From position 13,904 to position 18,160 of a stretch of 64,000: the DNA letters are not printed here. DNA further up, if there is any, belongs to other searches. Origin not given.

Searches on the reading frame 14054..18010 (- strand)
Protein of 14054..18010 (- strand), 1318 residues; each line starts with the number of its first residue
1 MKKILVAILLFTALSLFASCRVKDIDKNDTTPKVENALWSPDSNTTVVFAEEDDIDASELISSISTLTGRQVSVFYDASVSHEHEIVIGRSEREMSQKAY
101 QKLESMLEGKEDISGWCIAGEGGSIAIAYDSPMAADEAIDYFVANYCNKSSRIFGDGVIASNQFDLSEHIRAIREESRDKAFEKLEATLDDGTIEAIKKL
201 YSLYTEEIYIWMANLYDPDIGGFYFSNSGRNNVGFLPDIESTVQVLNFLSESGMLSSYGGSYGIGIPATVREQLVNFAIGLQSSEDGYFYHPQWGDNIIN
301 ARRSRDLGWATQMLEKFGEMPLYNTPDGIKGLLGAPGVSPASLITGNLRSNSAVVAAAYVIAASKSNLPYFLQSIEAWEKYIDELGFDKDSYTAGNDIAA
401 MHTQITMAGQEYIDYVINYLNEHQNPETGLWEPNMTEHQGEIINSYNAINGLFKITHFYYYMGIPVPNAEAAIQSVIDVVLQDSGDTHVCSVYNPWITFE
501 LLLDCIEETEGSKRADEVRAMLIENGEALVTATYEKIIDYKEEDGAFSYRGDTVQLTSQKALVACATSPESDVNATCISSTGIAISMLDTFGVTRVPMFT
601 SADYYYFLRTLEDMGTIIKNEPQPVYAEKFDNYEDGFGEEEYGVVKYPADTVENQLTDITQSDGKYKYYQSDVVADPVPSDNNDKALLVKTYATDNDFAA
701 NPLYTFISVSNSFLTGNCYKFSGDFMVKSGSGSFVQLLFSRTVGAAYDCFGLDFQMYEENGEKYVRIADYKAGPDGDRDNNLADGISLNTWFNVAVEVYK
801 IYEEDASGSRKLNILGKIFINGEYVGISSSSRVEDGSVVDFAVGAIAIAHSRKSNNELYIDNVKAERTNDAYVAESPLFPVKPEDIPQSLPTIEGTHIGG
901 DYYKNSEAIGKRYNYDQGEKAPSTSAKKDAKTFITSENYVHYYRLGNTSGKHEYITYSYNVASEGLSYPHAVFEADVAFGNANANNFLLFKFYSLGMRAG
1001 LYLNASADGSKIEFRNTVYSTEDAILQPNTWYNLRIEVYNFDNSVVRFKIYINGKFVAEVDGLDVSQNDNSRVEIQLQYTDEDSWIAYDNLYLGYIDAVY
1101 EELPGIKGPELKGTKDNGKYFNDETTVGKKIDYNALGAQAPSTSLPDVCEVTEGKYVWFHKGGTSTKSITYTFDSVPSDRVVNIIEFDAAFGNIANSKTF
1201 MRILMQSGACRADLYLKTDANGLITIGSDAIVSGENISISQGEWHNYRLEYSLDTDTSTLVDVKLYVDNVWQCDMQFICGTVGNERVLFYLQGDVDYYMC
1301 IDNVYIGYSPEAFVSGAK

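Call 6: search_protein_families(library=pfam, proteins=[window:14054-18010:-], max_evalue=0.1)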
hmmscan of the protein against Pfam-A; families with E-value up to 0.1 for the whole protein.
window:14054-18010:- (1318 aa): 2 families
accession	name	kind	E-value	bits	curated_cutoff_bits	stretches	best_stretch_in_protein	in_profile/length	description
PF22721.1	TBP-TOTE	-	0.043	13.9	27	0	1230-1269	13-51/78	TATA-binding-like protein domain of the TOTE conflict systems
PF22825.2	HpiC1-like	-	0.094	13.2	27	0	1008-1059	56-119/174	HpiC1 cyclase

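Call 7: search_protein_families(library=ncbifam, proteins=[window:14054-18010:-], max_evalue=0.1)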
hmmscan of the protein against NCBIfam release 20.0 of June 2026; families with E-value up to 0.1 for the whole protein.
window:14054-18010:- (1318 aa): 0 families

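Call 59: search_protein_families(library=padloc, proteins=[window:14054-18010:-], max_evalue=0.01)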
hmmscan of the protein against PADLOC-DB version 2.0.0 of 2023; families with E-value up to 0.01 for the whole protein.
window:14054-18010:- (1318 aa): 0 families

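Call 60: search_protein_families(library=phrogs, proteins=[window:14054-18010:-], max_evalue=0.01)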
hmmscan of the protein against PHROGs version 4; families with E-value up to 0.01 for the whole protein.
window:14054-18010:- (1318 aa): 0 families
